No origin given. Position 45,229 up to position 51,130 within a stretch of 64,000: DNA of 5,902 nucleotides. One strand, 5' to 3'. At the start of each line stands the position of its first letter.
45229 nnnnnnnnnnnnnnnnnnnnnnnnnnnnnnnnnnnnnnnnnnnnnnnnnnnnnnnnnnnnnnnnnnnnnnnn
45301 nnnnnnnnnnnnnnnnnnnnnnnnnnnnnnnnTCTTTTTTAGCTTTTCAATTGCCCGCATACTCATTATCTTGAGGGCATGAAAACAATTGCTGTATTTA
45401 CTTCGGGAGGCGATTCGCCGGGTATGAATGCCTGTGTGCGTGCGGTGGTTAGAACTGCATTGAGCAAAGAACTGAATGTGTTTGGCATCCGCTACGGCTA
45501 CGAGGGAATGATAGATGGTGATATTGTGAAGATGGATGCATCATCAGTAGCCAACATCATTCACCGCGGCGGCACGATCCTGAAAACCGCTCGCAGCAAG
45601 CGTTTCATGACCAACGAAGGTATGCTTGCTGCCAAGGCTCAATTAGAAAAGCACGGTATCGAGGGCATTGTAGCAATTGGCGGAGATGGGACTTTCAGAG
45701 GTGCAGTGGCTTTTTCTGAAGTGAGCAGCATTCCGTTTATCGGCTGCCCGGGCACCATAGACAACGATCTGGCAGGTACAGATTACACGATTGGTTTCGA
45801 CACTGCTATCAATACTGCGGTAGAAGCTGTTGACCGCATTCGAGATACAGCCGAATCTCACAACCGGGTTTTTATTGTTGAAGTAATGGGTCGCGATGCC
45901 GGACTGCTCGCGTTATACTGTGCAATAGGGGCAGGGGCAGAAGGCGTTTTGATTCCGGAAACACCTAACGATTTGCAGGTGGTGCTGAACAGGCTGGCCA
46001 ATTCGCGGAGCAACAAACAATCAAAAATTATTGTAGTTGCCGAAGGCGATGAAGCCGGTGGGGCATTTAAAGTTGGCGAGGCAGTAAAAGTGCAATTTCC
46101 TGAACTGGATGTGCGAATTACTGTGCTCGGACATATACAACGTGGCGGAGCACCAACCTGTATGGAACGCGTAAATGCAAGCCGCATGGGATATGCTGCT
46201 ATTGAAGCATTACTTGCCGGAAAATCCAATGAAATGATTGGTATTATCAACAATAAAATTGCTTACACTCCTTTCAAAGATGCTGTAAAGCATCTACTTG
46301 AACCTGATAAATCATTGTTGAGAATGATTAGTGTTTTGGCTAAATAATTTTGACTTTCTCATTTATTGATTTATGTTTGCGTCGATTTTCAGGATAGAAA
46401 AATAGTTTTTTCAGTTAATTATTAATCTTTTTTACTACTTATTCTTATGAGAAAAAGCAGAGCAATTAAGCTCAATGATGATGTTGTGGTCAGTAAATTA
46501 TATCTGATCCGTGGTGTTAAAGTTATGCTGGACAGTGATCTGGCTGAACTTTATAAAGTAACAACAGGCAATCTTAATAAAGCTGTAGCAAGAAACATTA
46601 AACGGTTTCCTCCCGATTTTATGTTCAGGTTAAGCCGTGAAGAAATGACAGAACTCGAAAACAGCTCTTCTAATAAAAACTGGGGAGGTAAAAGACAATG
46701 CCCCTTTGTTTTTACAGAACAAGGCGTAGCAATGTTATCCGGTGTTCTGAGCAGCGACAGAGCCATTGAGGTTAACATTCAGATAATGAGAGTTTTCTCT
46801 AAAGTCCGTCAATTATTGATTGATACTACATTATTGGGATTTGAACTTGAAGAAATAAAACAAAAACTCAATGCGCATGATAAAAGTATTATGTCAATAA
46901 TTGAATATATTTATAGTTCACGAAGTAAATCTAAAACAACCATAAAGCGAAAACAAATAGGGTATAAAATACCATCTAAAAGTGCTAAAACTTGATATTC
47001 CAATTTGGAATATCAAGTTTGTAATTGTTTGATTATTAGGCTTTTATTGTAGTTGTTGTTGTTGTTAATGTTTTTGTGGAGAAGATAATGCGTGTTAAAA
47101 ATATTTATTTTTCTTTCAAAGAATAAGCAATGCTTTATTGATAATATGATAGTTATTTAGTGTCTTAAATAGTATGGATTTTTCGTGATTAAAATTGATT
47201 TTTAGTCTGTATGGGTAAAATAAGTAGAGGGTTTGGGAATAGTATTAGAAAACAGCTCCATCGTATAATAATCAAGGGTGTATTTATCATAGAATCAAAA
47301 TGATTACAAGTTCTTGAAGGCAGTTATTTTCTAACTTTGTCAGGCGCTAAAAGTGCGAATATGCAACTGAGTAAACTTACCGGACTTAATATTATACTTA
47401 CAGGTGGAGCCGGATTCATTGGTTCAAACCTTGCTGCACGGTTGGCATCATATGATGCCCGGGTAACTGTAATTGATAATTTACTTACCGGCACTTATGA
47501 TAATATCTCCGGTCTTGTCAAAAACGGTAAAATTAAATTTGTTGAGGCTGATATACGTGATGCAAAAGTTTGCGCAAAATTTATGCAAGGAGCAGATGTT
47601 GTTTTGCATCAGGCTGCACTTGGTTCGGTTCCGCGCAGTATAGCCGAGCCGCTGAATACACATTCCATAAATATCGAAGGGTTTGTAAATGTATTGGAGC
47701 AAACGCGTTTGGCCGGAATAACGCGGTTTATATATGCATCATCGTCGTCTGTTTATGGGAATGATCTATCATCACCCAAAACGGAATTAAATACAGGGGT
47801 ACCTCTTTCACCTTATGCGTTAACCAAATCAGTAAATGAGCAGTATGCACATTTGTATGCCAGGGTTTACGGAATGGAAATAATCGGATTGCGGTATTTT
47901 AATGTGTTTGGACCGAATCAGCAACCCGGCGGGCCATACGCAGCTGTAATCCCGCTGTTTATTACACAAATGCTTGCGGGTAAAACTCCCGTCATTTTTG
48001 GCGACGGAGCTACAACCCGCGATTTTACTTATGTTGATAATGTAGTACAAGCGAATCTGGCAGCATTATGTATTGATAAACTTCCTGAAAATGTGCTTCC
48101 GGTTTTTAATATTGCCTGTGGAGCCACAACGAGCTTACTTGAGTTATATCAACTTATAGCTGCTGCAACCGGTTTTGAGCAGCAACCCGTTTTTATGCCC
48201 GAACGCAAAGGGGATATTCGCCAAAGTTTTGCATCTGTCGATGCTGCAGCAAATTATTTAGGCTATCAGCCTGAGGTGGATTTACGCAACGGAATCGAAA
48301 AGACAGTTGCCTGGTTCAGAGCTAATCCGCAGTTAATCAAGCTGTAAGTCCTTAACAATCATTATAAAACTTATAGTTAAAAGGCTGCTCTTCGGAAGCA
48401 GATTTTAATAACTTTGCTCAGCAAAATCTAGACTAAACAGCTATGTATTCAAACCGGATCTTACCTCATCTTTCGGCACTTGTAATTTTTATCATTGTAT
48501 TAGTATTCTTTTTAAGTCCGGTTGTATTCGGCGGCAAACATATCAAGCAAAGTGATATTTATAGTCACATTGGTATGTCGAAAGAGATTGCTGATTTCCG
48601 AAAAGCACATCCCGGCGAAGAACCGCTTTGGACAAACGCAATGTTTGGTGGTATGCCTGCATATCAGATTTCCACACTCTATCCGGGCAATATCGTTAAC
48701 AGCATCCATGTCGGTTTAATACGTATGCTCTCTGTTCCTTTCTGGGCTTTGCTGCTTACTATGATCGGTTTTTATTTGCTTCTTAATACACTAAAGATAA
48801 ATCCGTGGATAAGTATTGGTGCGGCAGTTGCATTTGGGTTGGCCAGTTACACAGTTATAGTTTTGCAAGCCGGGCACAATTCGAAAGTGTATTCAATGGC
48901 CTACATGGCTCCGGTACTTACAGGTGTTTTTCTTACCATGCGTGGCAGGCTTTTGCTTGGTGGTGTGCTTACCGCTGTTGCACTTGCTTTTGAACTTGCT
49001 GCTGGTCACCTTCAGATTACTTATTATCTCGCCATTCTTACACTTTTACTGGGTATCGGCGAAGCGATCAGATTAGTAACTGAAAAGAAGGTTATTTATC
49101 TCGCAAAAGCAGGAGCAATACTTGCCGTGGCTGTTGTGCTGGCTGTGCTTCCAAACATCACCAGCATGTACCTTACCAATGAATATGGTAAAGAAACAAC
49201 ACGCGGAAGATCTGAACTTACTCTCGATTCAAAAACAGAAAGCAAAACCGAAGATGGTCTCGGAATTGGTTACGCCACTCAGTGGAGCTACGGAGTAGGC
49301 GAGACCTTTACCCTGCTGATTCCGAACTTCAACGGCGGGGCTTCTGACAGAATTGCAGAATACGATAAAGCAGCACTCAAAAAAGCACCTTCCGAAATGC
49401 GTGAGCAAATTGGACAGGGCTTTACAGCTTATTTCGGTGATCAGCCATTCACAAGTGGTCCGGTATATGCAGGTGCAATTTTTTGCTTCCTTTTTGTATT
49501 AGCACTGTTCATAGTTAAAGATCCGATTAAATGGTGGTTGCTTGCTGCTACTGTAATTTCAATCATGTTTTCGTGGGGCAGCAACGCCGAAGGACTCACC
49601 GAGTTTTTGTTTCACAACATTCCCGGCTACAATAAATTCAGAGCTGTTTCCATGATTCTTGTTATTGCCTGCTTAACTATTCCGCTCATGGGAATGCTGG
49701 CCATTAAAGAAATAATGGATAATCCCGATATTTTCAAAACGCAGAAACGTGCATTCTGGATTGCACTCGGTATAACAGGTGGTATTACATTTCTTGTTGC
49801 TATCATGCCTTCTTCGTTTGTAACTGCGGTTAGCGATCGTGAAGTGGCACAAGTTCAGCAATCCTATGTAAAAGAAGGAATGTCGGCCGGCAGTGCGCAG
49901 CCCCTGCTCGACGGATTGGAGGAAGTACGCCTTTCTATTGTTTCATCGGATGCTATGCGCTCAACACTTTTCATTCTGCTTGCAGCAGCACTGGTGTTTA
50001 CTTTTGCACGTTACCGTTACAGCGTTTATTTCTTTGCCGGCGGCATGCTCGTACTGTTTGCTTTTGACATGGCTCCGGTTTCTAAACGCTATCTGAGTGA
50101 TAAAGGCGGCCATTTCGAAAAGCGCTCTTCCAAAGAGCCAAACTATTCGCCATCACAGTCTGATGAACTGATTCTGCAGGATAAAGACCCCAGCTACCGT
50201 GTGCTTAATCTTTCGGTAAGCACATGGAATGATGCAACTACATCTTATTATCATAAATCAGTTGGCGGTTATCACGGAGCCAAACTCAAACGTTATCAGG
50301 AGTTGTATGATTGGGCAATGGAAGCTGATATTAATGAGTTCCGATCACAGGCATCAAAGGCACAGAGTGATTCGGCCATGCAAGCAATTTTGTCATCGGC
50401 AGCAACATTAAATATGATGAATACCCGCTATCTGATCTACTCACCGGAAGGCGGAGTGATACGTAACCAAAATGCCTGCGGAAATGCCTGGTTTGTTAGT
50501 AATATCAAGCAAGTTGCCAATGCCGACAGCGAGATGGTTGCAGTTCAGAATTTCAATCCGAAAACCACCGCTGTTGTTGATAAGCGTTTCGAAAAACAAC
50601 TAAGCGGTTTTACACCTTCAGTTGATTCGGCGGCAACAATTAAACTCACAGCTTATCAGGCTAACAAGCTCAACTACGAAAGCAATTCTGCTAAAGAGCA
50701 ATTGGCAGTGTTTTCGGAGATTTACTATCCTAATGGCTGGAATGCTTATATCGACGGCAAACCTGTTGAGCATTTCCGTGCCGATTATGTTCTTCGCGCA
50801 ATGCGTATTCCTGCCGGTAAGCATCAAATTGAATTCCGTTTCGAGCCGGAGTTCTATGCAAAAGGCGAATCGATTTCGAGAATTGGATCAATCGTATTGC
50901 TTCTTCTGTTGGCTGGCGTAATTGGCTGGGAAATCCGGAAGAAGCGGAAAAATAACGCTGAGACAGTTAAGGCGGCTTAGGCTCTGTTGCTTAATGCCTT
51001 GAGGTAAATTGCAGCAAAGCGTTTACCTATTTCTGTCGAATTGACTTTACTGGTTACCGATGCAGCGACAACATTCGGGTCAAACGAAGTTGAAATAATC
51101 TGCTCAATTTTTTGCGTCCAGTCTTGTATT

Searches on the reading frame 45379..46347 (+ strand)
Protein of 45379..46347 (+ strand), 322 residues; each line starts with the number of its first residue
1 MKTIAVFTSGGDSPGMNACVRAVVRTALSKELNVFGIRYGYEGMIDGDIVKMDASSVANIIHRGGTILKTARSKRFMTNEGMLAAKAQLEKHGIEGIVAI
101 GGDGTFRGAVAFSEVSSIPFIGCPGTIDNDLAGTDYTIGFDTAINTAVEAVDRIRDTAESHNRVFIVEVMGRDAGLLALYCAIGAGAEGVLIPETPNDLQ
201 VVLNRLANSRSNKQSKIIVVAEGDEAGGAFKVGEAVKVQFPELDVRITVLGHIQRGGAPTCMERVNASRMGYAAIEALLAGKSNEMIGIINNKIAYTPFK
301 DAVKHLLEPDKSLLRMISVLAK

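Call 30: search_protein_families(library=pfam, proteins=[window:45379-46347:+], max_evalue=0.00001)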
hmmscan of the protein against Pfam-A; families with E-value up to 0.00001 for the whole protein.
window:45379-46347:+ (322 aa): 1 family
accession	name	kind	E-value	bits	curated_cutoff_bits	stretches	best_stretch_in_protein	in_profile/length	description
PF00365.25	PFK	-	2.6e-105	352.2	30.9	1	4-278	2-277/277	Phosphofructokinase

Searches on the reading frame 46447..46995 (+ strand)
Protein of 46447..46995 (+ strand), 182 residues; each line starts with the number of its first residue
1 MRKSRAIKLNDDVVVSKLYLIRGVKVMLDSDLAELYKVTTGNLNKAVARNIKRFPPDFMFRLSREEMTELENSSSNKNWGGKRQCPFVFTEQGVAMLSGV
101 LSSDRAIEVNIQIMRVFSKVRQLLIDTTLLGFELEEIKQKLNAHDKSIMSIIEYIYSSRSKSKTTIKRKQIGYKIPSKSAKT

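Call 32: search_protein_families(library=pfam, proteins=[window:46447-46995:+], max_evalue=0.00001)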
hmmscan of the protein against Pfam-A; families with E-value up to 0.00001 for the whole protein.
window:46447-46995:+ (182 aa): 1 family
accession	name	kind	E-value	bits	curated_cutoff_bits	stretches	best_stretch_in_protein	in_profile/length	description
PF10543.14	ORF6N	-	2.1e-30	105.3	27.8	1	17-100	2-86/86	ORF6N domain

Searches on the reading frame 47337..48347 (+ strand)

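Call 30: search_protein_families(library=pfam, proteins=[window:47337-48347:+], max_evalue=0.00001)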
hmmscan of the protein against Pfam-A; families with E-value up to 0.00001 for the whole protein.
window:47337-48347:+ (336 aa): 7 families
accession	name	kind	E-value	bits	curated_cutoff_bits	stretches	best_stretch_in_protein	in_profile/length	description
PF01370.27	Epimerase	-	5.6e-58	196.6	20.9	1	19-245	1-226/240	NAD dependent epimerase/dehydratase family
PF16363.11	GDP_Man_Dehyd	-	1.9e-48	166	27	1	21-323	2-332/332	GDP-mannose 4,6 dehydratase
PF01073.25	3Beta_HSD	-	2.3e-22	79.8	22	1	21-243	2-228/280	3-beta hydroxysteroid dehydrogenase/isomerase family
PF02719.21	Polysacc_synt_2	-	1.8e-15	57.3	20.2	1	19-283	1-252/293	Polysaccharide biosynthesis protein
PF04321.23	RmlD_sub_bind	-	1.6e-10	41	27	1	18-171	2-136/287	RmlD substrate binding domain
PF13460.12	NAD_binding_10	-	1e-08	35.7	27.2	1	23-148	1-109/184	NAD(P)H-binding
PF07993.18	NAD_binding_4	-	1.6e-07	31.2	20.1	0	21-239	1-257/258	Male sterility protein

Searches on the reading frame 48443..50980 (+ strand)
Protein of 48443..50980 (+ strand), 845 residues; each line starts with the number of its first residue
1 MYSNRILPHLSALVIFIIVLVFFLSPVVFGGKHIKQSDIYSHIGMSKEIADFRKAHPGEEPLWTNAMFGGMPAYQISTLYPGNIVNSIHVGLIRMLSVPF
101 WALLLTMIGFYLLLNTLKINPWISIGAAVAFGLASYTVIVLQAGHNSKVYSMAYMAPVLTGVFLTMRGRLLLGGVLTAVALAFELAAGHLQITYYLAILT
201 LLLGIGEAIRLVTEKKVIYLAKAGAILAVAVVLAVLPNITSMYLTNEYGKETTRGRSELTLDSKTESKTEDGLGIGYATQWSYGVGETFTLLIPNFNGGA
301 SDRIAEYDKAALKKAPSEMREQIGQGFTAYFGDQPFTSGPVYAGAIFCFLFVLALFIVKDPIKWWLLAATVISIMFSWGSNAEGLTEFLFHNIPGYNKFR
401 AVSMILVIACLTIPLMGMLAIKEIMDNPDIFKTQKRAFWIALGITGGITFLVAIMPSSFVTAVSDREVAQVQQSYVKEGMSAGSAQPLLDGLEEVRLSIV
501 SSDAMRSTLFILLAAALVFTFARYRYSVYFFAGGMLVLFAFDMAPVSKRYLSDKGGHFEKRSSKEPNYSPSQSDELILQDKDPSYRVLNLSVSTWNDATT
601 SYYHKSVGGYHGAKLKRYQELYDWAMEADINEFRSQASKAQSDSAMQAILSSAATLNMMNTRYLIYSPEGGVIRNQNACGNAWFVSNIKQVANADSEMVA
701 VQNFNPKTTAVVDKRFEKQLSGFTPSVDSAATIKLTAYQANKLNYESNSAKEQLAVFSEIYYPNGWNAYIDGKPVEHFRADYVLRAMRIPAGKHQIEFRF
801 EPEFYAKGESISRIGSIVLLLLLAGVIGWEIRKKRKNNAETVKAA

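Call 32: search_protein_families(library=pfam, proteins=[window:48443-50980:+], max_evalue=0.00001)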
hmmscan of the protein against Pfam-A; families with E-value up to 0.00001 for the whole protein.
window:48443-50980:+ (845 aa): 1 family
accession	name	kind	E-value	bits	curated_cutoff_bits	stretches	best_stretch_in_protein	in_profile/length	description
PF09586.16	YfhO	-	1.3e-15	57.4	28.5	1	731-812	754-835/835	Bacterial membrane protein YfhO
